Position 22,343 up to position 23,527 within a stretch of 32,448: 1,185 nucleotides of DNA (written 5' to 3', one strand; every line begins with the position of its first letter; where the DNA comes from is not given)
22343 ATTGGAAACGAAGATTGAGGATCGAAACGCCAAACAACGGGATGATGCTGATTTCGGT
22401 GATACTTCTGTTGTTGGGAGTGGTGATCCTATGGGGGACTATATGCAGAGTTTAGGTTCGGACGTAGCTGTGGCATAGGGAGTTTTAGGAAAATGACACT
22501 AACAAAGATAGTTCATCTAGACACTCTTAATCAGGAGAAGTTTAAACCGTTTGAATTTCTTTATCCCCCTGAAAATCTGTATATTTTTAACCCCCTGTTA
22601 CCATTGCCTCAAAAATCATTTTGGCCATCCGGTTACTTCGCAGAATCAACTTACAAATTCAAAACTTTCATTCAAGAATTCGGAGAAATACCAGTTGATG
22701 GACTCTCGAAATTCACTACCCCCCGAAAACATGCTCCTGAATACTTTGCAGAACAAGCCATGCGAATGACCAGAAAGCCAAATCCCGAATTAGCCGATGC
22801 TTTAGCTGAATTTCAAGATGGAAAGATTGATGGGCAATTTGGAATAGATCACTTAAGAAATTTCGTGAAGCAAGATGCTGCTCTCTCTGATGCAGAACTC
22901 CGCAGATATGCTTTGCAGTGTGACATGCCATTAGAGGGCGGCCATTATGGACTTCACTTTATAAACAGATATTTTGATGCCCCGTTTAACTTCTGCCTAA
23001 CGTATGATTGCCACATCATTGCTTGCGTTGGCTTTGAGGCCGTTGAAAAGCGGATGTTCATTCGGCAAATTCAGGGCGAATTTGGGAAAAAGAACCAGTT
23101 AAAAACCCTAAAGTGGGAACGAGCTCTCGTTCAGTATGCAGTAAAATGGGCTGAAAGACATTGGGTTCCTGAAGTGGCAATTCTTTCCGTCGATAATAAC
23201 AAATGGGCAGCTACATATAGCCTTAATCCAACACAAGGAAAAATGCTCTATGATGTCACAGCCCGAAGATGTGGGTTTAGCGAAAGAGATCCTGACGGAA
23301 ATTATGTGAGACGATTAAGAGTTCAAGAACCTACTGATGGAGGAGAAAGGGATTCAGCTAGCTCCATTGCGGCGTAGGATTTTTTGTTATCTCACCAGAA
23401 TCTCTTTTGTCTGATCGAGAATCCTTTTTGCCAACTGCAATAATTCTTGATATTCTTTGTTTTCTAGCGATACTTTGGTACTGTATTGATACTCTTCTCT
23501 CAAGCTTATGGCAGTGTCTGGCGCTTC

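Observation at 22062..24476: AT-rich four-gene accessory islet: unknown 114-aa protein, 294-aa GNAT-like protein, and wHTH-MNT/HEPN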

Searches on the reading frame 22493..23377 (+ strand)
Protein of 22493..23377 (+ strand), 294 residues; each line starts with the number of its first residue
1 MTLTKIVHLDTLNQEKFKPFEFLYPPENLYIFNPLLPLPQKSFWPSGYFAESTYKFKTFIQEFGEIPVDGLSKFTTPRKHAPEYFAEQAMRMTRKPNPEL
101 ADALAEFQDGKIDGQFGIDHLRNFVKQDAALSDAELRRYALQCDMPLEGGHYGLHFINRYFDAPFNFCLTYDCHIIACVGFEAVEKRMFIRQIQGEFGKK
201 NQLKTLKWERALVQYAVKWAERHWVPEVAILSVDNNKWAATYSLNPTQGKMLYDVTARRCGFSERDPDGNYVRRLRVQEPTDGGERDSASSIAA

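Call 3: search_protein_families(library=pfam, proteins=[window:22493-23377:+], max_evalue=1)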
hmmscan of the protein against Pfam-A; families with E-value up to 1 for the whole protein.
window:22493-23377:+ (294 aa): 0 families

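Call 4: search_protein_families(library=ncbifam, proteins=[window:22493-23377:+], max_evalue=1)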
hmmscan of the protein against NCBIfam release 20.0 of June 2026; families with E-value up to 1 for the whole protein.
window:22493-23377:+ (294 aa): 0 families

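Call 5: search_protein_families(library=padloc, proteins=[window:22493-23377:+], max_evalue=1)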
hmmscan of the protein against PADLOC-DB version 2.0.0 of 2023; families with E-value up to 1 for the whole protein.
window:22493-23377:+ (294 aa): 0 families

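Call 6: find_homologous_proteins(query=window:22493-23377:+, max_evalue=0.01)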
Query window:22493-23377:+ (294 aa): 10 proteins with E <= 0.01 among 1133 candidates.
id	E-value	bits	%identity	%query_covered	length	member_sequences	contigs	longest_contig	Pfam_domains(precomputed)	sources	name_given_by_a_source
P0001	7.6e-204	694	100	100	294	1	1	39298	-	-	-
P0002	1.7e-102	361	69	82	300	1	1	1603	-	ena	-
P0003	2.0e-102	361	71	80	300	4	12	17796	-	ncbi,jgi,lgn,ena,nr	ncbi:MAG TPA: hypothetical protein VJC21_04915 [Candidatus Nanoarchaeia archaeon]|nr:hypothetical pr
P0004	3.4e-70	255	57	72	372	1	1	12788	-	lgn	-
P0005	9.7e-61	224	58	63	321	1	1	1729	-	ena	-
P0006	1.4e-56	210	51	69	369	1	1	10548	-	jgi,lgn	jgi:hypothetical protein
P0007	6.2e-50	188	54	67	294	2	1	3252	-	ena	-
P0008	1.2e-46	177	40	66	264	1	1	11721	-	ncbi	-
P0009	1.2e-39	154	47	58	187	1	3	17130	-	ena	-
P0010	7.7e-38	148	44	57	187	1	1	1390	-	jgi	jgi:hypothetical protein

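Call 11: find_encoding_contigs(protein=P0003, flank=6000, max_places=6)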
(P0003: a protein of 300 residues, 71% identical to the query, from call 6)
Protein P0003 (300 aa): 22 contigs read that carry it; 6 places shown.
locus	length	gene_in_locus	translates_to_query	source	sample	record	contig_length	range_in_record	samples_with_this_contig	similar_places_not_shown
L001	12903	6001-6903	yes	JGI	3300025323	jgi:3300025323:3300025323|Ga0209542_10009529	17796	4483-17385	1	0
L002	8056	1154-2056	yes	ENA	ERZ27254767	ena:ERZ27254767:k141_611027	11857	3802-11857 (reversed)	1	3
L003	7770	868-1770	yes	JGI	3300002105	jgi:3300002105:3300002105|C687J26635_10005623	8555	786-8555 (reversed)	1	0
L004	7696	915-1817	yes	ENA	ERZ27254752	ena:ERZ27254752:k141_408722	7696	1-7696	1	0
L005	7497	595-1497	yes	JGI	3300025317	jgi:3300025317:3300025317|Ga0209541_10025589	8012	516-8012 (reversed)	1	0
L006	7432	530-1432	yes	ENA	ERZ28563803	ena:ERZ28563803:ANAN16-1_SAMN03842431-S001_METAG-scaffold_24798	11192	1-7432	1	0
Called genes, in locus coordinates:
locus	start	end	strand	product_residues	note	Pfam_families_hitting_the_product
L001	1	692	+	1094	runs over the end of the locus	PF05922:Inhibitor_I9 (weak), PF00082:Peptidase_S8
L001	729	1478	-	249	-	PF01551:Peptidase_M23 (weak)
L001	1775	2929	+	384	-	PF01546:Peptidase_M20, PF07687:M20_dimer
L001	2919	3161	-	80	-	-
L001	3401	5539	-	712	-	PF02518:HATPase_c, PF00204:DNA_gyraseB, PF01751:Toprim, PF00986:DNA_gyraseB_C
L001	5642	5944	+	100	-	-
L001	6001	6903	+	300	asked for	-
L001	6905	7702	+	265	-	-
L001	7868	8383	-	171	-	-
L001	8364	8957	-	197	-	PF22014:DUF6932 (weak), PF18765:Polbeta (weak)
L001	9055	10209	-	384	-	PF04055:Radical_SAM, PF08608:Wyosine_form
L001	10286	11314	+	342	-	PF01368:DHH (weak), PF02272:DHHA1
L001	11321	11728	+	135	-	-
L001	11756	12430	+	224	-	PF02954:HTH_8 (weak)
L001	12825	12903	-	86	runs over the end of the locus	PF12961:DUF3850, PF04266:ASCH (weak)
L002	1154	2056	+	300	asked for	-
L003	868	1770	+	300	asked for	-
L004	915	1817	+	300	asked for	-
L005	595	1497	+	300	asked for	-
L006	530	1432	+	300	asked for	-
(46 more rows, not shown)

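Call 13: find_encoding_contigs(protein=P0004, flank=6000, max_places=3)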
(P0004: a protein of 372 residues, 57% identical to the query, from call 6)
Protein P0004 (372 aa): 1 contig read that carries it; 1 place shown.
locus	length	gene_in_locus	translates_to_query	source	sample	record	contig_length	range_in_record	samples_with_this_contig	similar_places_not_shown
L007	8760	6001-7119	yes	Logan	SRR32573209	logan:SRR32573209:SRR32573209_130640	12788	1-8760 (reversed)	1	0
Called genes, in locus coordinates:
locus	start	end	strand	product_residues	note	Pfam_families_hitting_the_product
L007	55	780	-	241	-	PF00702:Hydrolase (weak), PF13419:HAD_2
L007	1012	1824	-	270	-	PF00089:Trypsin (faint), PF13365:Trypsin_2 (weak)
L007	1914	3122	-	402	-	PF07690:MFS_1, PF11700:ATG22, PF07690:MFS_1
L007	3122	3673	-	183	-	PF28549:NDPSase_N, PF00293:NUDIX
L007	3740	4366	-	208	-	PF28097:SCO2522 (faint)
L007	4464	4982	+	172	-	PF09055:Sod_Ni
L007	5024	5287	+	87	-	PF10502:Peptidase_S26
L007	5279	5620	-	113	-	PF02452:PemK_toxin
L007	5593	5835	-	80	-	-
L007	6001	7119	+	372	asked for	-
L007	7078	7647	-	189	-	-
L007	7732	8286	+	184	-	-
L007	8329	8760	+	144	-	?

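Call 14: find_encoding_contigs(protein=P0006, flank=6000, max_places=3)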
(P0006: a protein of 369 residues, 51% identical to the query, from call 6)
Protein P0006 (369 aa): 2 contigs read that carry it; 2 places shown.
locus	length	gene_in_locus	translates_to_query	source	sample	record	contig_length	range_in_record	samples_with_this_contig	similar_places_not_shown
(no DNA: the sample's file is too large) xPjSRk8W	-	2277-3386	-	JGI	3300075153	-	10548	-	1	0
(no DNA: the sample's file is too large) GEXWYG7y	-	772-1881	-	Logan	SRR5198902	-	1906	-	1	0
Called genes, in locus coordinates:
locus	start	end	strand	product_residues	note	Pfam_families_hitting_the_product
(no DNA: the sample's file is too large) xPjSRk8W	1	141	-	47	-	?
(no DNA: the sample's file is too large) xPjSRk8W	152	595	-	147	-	-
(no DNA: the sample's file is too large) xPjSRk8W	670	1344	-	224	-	-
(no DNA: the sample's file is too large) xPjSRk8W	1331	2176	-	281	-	PF05116:S6PP, PF08282:Hydrolase_3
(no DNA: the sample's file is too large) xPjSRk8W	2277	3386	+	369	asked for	-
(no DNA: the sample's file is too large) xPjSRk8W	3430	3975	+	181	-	-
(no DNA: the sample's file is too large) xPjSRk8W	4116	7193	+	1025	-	PF00133:tRNA-synt_1, PF09334:tRNA-synt_1g, PF01406:tRNA-synt_1e (weak), PF08264:Anticodon_1, PF19302:DUF5915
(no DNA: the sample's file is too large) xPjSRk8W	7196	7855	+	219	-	PF00702:Hydrolase, PF12710:HAD, PF13419:HAD_2, PF13242:Hydrolase_like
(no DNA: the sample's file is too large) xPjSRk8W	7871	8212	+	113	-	-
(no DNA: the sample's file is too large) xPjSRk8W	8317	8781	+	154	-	-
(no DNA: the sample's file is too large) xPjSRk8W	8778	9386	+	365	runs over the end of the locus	PF05175:MTS, PF13489:Methyltransf_23 (faint), PF10354:BMT5-like (weak), PF07669:Eco57I (weak)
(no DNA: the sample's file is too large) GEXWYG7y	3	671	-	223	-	?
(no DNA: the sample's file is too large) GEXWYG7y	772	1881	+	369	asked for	-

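Call 15: find_encoding_contigs(protein=P0008, flank=6000, max_places=3)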
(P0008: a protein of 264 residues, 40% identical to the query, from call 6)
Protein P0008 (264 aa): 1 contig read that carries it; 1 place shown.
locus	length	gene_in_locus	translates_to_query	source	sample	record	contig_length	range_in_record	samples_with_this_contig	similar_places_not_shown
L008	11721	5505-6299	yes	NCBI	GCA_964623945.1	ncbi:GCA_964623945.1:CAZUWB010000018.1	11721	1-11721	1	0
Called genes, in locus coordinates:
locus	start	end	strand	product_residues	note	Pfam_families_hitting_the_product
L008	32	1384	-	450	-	PF02878:PGM_PMM_I, PF02879:PGM_PMM_II, PF02880:PGM_PMM_III, PF00408:PGM_PMM_IV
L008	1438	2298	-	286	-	PF00483:NTP_transferase, PF12804:NTP_transf_3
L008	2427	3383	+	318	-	PF03320:FBPase_glpX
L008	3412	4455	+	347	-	PF00274:Glycolytic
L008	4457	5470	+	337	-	PF00044:Gp_dh_N (faint), PF01113:DapB_N (weak), PF02800:Gp_dh_C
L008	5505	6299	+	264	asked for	-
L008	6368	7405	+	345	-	PF05222:AlaDh_PNT_N, PF01262:AlaDh_PNT_C, PF02826:2-Hacid_dh_C (weak), PF01488:Shikimate_DH (weak), PF03446:NAD_binding_2 (faint)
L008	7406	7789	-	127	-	-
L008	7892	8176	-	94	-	-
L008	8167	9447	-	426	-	PF00919:UPF0004, PF04055:Radical_SAM, PF01938:TRAM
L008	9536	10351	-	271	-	-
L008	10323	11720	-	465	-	?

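Call 16: find_encoding_contigs(protein=P0009, flank=6000, max_places=3)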
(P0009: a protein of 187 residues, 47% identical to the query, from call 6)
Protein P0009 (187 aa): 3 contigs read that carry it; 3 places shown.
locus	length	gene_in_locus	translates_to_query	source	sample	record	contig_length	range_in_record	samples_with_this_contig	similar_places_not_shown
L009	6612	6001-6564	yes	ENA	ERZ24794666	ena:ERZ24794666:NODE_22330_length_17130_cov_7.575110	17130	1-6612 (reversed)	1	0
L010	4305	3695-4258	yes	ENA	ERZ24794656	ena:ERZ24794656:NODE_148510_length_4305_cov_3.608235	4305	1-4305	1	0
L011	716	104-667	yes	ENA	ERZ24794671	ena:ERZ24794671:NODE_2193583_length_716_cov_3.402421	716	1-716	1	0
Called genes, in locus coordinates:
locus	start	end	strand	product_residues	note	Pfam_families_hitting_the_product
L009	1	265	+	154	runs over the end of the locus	PF01878:EVE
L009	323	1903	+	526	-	PF00232:Glyco_hydro_1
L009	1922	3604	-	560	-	PF02690:Na_Pi_cotrans, PF01895:PhoU (weak)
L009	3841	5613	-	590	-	PF13365:Trypsin_2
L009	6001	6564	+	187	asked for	-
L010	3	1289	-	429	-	?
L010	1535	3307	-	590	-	PF13365:Trypsin_2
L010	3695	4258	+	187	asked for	-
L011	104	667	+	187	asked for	-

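Call 17: predict_structure(alignment_id=A1)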
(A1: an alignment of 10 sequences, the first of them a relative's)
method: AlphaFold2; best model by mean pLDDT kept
length: 294 residues; sequences in the alignment: 10
mean_pLDDT: 66.8   pTM: 0.66
mean pLDDT of the five models: 66.8, 66.0, 65.4, 62.4, 61.4
residues with pLDDT >= 90: 86; 70-90: 78; 50-70: 29; < 50: 101
segments of 3 or more residues with pLDDT < 50: 1-76, 126-128, 197-203, 280-294
pLDDT, mean of each block of 10 residues (from residue 1): 25 31 31 28 30 38 36 51 95 95 92 69 60 80 86 81 90 86 96 63 63 92 95 77 68 88 93 76 38 35
secondary structure, 60 per line:
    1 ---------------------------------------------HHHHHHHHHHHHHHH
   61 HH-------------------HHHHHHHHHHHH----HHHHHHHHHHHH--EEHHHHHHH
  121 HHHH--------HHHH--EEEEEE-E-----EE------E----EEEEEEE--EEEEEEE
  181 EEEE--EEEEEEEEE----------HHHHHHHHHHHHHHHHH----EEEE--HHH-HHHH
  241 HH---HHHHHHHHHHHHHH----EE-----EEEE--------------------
elements in order: H46-62 H82-93 H98-109 H114-124 H133-136 E139-144 E165-171 E174-184 E187-195 H206-222 E227-230 H237-242 H246-259 E271-274

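Call 20: fold_search(model_id=the predicted structure, library=pdb)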
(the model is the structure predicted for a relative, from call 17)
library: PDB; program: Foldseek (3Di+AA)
matches with E <= 10: 890; with E <= 0.001: 8
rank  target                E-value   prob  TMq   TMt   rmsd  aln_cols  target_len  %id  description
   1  5trm_A                2.6e-04  1.00  0.24  0.41  13.3       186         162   15  Crystal structure of human GCN5 histone acetyltransferase domain (released 2017-12-06)
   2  5trm_C                2.8e-04  1.00  0.25  0.43  13.3       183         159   15  Crystal structure of human GCN5 histone acetyltransferase domain (released 2017-12-06)
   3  5trm_F                3.8e-04  1.00  0.24  0.41  13.4       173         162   16  Crystal structure of human GCN5 histone acetyltransferase domain (released 2017-12-06)
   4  5trm_E                5.1e-04  0.99  0.24  0.40  13.3       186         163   15  Crystal structure of human GCN5 histone acetyltransferase domain (released 2017-12-06)
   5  5trm_J                5.8e-04  1.00  0.24  0.41   9.3       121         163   15  Crystal structure of human GCN5 histone acetyltransferase domain (released 2017-12-06)
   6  5trm_G                6.1e-04  1.00  0.24  0.41  13.4       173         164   16  Crystal structure of human GCN5 histone acetyltransferase domain (released 2017-12-06)
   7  2k5t_MODEL_1_A        6.5e-04  1.00  0.25  0.50  11.6       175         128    9  Solution NMR Structure of Putative N-Acetyl Transferase YhhK from E. coli Bound to Coenzyme A: Northeast Struc (released 2008-07-22)
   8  8h6c_E                9.4e-04  0.99  0.25  0.43  13.1       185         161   15  Crystal structure of human GCN5 histone acetyltransferase domain bound with malonyl-CoA (released 2023-05-03)
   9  5trl_B                1.1e-03  0.99  0.24  0.41  13.4       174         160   16  Crystal structure of human GCN5 histone acetyltransferase domain (released 2017-12-06)
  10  8h6c_F                1.3e-03  0.99  0.24  0.40  13.3       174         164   16  Crystal structure of human GCN5 histone acetyltransferase domain bound with malonyl-CoA (released 2023-05-03)
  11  5trm_T                1.3e-03  0.99  0.24  0.41  13.3       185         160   15  Crystal structure of human GCN5 histone acetyltransferase domain (released 2017-12-06)
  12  5trm_H                1.3e-03  0.98  0.24  0.40  13.4       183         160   15  Crystal structure of human GCN5 histone acetyltransferase domain (released 2017-12-06)
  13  5h86                  1.4e-03  0.99  0.24  0.39  13.6       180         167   14  Human Gcn5 bound to butyryl-CoA (released 2016-03-23)
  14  5trl_A                1.5e-03  0.99  0.25  0.42  13.2       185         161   15  Crystal structure of human GCN5 histone acetyltransferase domain (released 2017-12-06)
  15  9cr5_A                1.6e-03  0.90  0.21  0.34  17.4       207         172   13  Crystal structure of GNAT superfamily acetyltransferase PA2271 from Pseudomonas aeruginosa (released 2025-05-28)
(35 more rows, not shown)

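Call 21: search_solved_structures(query=A1, max_evalue=10, show_alignments=2)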
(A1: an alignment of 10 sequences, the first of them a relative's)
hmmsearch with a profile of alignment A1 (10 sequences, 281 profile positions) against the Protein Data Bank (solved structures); distinct sequences matched with E-value up to 10: 2.
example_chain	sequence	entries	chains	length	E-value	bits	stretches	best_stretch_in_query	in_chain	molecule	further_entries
2p6j_A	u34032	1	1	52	0.1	15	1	107-145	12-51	designed engrailed homeodomain variant UVF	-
9h80_C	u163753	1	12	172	1.8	10.9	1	199-260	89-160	PelC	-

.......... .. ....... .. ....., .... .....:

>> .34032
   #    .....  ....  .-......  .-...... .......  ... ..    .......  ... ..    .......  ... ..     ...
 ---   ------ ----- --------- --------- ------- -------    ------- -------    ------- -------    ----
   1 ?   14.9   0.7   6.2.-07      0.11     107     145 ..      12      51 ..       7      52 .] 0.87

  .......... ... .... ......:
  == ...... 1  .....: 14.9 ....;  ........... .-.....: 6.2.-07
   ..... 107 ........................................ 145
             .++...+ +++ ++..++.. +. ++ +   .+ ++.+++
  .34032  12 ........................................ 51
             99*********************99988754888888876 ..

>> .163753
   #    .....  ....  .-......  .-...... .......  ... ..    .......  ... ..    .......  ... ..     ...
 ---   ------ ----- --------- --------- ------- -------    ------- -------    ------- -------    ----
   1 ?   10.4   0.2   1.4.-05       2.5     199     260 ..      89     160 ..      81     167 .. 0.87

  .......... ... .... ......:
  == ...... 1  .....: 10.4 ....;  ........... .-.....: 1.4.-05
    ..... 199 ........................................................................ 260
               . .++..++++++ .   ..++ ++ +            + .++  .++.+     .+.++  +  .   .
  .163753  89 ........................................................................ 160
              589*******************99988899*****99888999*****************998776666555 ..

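Call 26: search_protein_representatives(alignment_id=A1)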
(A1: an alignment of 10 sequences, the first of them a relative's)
Query: 10 sequences, 281 profile positions. Proteins with E-value up to 0.001 (for the whole library): 733; up to 1e-10: 338; up to 1e-30: 63. The best 150 are listed.
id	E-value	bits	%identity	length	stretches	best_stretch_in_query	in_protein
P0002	1.2e-120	418.3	-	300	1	5-279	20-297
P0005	7.5e-116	402.6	-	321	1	10-266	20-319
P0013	2.2e-108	378.1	-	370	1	7-270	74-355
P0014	3.0e-97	341.5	-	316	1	42-268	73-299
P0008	1.6e-94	332.6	-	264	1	62-274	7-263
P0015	2.3e-94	332.1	-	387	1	30-264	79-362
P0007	3.2e-92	325.1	-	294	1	53-268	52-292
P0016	2.0e-81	289.7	-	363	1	50-266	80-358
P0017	2.8e-81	289.2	-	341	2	115-265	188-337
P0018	8.5e-80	284.3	-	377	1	10-274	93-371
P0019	1.0e-73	264.4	-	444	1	5-254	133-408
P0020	3.7e-73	262.5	-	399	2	112-264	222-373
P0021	7.7e-73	261.5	-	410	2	82-264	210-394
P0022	6.5e-70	251.9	-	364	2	116-267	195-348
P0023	3.2e-68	246.3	-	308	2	74-262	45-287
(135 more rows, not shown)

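Call 28: search_protein_families(library=pfam, alignment_id=A2, max_evalue=0.1)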
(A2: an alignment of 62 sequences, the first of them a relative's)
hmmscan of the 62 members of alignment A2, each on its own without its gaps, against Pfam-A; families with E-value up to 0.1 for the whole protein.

A. member 1, P0001 (294 aa): 0 families

B. families by the number of members that match (of 62 scanned): 14 families
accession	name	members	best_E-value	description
PF00583.31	Acetyltransf_1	3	0.049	Acetyltransferase (GNAT) family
PF15667.11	CMIP6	1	0.0029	Ciliary microtubule inner protein 6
PF10745.14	DUF2530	1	0.017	Protein of unknown function (DUF2530)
PF00188.32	CAP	1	0.031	Cysteine-rich secretory protein family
PF07500.19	TFIIS_M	1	0.045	Transcription factor S-II (TFIIS), central domain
PF13684.11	FakA-like_C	1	0.046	Fatty acid kinase subunit A-like, C-terminal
PF06849.18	DUF1246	1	0.055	Protein of unknown function (DUF1246)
PF14983.11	SPMIP10-like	1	0.06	Sperm-associated microtubule inner protein 10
PF17899.6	Peptidase_M61_N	1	0.077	Peptidase M61 N-terminal domain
PF23805.1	DUF7180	1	0.078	Family of unknown function (DUF7180)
PF16971.10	RcpB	1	0.085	Rough colony protein B, tight adherence - tad - subunit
PF01681.22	C6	1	0.093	C6 domain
PF15526.11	Ntox21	1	0.096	Novel toxin 21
PF10715.16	REGB_T4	1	0.097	T4-page Endoribonuclease RegB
